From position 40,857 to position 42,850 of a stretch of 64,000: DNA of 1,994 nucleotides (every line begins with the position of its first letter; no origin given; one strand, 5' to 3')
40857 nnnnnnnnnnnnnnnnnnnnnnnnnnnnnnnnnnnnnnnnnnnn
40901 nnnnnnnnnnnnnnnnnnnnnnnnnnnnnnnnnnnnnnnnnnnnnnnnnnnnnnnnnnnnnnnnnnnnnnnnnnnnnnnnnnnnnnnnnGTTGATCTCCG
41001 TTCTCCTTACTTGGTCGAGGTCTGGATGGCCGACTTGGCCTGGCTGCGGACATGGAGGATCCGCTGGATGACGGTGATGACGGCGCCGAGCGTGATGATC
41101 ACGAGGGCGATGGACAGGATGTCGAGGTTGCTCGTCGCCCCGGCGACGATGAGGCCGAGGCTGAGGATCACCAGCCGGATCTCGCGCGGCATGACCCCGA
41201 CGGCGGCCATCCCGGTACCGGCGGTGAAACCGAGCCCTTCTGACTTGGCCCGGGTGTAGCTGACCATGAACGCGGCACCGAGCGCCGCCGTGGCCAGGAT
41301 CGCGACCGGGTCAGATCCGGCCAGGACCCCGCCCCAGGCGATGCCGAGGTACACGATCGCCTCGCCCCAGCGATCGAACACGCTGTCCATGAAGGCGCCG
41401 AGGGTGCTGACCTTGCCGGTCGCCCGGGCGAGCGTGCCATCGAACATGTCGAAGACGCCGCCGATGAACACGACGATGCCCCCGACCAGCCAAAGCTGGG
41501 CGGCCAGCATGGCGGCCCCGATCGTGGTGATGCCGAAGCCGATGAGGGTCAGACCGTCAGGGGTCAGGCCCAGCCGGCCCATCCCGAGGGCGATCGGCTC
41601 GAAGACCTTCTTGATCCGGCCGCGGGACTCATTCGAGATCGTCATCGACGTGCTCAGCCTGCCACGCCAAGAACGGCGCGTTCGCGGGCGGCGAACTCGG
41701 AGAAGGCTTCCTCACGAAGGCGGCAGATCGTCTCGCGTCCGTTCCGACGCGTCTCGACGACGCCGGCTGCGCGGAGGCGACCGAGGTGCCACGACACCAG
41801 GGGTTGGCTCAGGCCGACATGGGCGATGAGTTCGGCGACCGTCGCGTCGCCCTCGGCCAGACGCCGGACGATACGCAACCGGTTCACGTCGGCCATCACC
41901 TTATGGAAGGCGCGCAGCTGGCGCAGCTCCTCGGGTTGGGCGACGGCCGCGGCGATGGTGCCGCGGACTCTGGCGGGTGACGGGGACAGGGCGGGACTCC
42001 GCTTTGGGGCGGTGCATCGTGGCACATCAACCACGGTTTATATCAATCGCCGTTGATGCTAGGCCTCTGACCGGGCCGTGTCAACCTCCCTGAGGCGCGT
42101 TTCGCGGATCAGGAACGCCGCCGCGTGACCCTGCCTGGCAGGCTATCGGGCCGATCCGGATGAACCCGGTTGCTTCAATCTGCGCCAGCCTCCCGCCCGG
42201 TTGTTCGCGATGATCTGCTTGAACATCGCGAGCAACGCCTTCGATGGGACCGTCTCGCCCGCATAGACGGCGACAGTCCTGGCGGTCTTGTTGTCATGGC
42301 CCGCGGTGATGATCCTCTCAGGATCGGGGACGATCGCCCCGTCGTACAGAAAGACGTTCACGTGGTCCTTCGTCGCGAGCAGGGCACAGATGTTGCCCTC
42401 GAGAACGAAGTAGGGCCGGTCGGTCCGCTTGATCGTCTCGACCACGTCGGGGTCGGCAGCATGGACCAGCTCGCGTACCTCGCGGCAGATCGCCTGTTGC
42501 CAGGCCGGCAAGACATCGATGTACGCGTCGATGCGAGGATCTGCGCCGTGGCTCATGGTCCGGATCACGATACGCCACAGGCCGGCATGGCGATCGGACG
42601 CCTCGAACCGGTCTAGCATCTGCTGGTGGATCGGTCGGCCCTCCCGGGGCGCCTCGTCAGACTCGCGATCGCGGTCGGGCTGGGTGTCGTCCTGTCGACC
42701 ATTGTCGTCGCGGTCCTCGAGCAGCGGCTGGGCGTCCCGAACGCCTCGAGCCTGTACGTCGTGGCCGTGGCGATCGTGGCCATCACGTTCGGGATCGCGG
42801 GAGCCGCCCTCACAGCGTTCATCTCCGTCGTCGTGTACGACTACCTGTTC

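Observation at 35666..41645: PIM-type phosphatidylinositol/mannoside biosynthesis cluster with a PHP phosphoesterase as candidate PI-phosphate phosphatase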

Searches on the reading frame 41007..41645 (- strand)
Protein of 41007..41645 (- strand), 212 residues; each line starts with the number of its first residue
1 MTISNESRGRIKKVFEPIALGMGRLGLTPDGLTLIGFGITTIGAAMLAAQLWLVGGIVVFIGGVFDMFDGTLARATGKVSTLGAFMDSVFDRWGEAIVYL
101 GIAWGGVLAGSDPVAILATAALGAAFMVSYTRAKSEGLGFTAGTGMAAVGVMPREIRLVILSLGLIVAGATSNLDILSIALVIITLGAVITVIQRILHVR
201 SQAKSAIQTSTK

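Call 3: search_protein_families(library=pfam, proteins=[window:41007-41645:-], max_evalue=0.01)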
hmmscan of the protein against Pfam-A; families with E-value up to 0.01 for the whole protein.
window:41007-41645:- (212 aa): 1 family
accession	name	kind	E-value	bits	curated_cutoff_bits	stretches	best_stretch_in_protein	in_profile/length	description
PF01066.26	CDP-OH_P_transf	-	5.5e-12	46.8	22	1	28-188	3-147/152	CDP-alcohol phosphatidyltransferase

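Call 11: search_solved_structures(query=window:41007-41645:-, max_evalue=0.01, show_alignments=2)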
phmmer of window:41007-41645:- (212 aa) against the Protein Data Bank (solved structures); distinct sequences matched with E-value up to 0.01: 10.
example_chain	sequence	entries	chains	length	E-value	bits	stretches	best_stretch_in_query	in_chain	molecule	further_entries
5d92_D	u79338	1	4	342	1.6e-24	90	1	4-205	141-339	AF2299 protein,Phosphatidylinositol synthase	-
5d91_A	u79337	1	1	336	3.4e-24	88.9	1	7-205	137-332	AF2299 protein,Phosphatidylinositol synthase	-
6h53_A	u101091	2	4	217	1.8e-18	70.3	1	7-199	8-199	CDP-diacylglycerol--inositol 3-phosphatidyltransferase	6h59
6h5a_A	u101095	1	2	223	2e-18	70.2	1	7-199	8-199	CDP-diacylglycerol--inositol 3-phosphatidyltransferase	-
6wm5_A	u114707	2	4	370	7.3e-16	61.8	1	7-198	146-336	AfCTD-Phosphatidylinositol-phosphate synthase (PIPS) fusion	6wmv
4o6m_A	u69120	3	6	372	3.5e-12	49.7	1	19-202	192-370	AF2299, a CDP-alcohol phosphotransferase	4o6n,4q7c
4mnd_A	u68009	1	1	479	1.1e-05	28.5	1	27-137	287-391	CTP L-myo-inositol-1-phosphate cytidylyltransferase/CDP-L-myo-inositol myo-inositolphospho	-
7pow_A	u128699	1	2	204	0.0031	20.6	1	55-98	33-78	CDP-diacylglycerol--serine O-phosphatidyltransferase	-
7b1k_A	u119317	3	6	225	0.0034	20.4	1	55-97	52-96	CDP-diacylglycerol--serine O-phosphatidyltransferase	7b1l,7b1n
7drj_A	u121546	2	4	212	0.0095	19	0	34-196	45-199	CDP-diacylglycerol--glycerol-3-phosphate 3-phosphatidyltransferase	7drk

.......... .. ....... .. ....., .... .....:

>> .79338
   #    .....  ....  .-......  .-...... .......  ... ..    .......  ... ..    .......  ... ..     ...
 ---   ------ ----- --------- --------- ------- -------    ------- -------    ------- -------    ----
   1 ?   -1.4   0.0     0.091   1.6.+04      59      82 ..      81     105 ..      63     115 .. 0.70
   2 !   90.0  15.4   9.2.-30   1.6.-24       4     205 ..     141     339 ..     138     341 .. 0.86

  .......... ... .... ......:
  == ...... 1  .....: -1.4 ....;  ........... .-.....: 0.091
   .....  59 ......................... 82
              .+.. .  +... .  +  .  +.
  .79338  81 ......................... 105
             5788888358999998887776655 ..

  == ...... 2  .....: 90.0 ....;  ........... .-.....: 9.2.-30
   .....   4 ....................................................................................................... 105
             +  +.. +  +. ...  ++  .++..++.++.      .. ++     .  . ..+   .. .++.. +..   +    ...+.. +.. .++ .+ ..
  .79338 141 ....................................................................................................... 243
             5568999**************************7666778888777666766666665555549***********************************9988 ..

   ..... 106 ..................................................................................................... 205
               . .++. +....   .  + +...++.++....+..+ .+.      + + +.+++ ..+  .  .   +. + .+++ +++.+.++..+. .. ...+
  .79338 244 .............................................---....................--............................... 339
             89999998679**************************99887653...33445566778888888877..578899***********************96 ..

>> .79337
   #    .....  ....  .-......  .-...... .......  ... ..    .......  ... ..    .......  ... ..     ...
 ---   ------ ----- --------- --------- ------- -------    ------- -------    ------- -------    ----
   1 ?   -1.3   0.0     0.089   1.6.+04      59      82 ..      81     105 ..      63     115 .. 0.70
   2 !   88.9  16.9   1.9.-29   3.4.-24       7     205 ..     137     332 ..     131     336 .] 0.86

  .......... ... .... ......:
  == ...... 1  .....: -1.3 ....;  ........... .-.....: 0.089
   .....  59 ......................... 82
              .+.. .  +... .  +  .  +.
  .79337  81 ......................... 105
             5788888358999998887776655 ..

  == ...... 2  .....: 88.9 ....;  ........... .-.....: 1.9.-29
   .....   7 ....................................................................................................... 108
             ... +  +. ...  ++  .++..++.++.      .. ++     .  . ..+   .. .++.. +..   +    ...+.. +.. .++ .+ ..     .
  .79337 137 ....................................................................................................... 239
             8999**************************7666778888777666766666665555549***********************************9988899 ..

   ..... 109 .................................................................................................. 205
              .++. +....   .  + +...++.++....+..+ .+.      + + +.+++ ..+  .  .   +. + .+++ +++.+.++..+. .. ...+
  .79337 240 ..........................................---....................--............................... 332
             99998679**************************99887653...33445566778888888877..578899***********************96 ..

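Call 12: search_protein_families(library=ncbifam, proteins=[window:41007-41645:-], max_evalue=0.001)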
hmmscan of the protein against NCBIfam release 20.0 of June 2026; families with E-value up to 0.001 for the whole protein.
window:41007-41645:- (212 aa): 8 families
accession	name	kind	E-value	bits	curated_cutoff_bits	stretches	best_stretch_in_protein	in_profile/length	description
NF040950.1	archin_ph_syn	equivalog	9.6e-40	136.5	180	1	7-201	4-189/191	archaetidylinositol phosphate synthase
NF045883.1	PIPSynth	equivalog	3.5e-37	128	170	1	7-203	3-196/197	phosphatidylinositol phosphate synthase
NF052561.1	PIPSynBT1523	equivalog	1.1e-26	93.9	350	1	10-193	8-214/232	hypothetical protein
NF041135.1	IPPtranDIPPsyn_Thcocales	equivalog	1.9e-12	46.9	580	1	27-135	250-356/419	bifunctional L-myo-inositol-1-phosphate cytidylyltransferase/CDP-L-myo-inositol myo-inositolphosphotransferase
TIGR00560.1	pgsA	equivalog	2.6e-05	24.8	109.1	1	48-199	29-173/183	CDP-diacylglycerol--glycerol-3-phosphate 3-phosphatidyltransferase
NF053678.1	ClpnSynClsA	equivalog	6.7e-05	23.1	240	1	56-122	34-100/180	cardiolipin synthase ClsA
TIGR00473.1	pssA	equivalog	8.9e-05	22.6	107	1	55-91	23-59/153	CDP-diacylglycerol--serine O-phosphatidyltransferase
NF008090.0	PRK10832.1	equivalog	0.00065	19.8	304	1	53-194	33-167/182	CDP-diacylglycerol--glycerol-3-phosphate 3-phosphatidyltransferase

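Call 47: search_solved_structures(query=window:41007-41645:-, max_evalue=1e-15, show_alignments=3)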
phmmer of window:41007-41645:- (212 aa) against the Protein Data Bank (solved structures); distinct sequences matched with E-value up to 1e-15: 5.
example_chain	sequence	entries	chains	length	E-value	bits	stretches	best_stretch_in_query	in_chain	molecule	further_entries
5d92_D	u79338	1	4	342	1.6e-24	90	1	4-205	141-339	AF2299 protein,Phosphatidylinositol synthase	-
5d91_A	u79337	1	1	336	3.4e-24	88.9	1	7-205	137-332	AF2299 protein,Phosphatidylinositol synthase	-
6h53_A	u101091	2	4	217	1.8e-18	70.3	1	7-199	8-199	CDP-diacylglycerol--inositol 3-phosphatidyltransferase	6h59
6h5a_A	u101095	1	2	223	2e-18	70.2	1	7-199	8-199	CDP-diacylglycerol--inositol 3-phosphatidyltransferase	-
6wm5_A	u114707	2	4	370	7.3e-16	61.8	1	7-198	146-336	AfCTD-Phosphatidylinositol-phosphate synthase (PIPS) fusion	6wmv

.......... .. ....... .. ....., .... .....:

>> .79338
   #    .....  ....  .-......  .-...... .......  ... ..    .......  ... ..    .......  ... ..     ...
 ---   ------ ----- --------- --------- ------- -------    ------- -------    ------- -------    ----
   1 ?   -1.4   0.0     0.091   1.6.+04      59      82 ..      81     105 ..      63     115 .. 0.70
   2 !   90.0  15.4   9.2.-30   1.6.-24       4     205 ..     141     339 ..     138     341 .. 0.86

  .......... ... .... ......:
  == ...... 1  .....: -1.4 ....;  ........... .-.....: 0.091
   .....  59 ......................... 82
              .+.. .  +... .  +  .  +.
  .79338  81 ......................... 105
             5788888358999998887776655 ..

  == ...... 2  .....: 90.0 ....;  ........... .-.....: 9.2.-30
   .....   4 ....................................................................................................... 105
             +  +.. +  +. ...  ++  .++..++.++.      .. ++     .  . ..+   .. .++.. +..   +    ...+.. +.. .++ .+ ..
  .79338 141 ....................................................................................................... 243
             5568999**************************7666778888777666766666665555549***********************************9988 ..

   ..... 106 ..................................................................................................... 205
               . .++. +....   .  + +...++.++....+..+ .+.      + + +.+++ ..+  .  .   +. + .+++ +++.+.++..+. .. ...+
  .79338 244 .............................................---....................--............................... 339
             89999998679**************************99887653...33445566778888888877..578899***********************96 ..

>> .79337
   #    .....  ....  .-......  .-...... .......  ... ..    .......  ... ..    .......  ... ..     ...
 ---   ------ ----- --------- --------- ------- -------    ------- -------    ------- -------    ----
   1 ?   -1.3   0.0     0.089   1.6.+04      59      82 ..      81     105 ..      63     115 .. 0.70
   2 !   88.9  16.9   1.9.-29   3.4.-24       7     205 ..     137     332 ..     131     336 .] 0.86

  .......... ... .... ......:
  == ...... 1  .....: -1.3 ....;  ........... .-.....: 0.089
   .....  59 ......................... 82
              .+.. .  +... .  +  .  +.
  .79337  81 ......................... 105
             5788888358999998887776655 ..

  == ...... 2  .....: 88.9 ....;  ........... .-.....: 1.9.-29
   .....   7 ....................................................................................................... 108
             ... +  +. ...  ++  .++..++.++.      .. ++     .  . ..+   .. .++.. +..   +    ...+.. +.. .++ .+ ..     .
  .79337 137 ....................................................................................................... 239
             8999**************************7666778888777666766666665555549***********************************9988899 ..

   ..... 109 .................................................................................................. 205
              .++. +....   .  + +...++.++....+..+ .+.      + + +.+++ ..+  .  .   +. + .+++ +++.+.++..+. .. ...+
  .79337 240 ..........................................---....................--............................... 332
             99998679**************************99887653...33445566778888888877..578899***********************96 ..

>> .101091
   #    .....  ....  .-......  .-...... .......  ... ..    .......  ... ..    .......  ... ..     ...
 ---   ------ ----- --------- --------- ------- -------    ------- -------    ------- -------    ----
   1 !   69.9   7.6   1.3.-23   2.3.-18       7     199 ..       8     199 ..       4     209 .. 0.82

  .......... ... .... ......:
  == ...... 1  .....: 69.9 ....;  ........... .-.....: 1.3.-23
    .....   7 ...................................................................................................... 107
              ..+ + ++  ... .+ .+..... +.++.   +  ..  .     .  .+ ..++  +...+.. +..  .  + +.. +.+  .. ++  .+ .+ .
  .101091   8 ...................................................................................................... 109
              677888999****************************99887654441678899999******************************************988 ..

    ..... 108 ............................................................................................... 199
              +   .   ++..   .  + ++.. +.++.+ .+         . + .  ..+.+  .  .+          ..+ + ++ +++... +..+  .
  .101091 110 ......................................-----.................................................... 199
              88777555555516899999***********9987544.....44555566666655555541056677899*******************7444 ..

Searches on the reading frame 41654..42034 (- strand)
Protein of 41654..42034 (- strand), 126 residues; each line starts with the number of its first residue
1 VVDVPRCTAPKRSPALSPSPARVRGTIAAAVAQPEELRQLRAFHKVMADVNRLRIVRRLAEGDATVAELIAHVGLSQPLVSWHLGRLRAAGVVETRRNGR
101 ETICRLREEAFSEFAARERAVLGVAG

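Call 3: search_protein_families(library=pfam, proteins=[window:41654-42034:-], max_evalue=0.01)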
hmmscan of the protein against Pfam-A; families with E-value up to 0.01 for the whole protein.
window:41654-42034:- (126 aa): 8 families
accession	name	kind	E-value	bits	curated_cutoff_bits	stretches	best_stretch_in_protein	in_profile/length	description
PF01022.26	HTH_5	-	6.3e-13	48.8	22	1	49-94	1-46/47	Bacterial regulatory protein, arsR family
PF12840.13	HTH_20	-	1.2e-08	35.3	27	1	48-96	2-51/51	Helix-turn-helix domain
PF13412.12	HTH_24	-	1.4e-07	31.4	21.9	1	51-94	4-48/48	Winged helix-turn-helix DNA-binding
PF12802.13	MarR_2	-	1.7e-05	25.3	27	1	53-99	8-56/61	MarR family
PF24034.1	DUF7343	-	0.00015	22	27.6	1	54-106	7-61/62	Domain of unknown function (DUF7343)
PF13518.12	HTH_28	-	0.0002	21.8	25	1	52-92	2-41/52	Helix-turn-helix domain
PF21476.4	PF0610-like_N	-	0.0059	17.3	33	0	52-85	3-36/50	PF0610-like, N-terminal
PF13545.12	HTH_Crp_2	-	0.0068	16.8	27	0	65-106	24-62/70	Crp-like helix-turn-helix domain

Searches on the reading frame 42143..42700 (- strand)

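Call 35: search_protein_families(library=pfam, proteins=[window:42143-42700:-], max_evalue=0.0001)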
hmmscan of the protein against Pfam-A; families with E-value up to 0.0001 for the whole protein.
window:42143-42700:- (185 aa): 1 family
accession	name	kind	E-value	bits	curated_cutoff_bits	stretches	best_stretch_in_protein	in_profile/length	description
PF08818.16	DUF1801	-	1.1e-12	48.6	27.2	1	68-163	1-84/85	Domain of unknown function (DU1801)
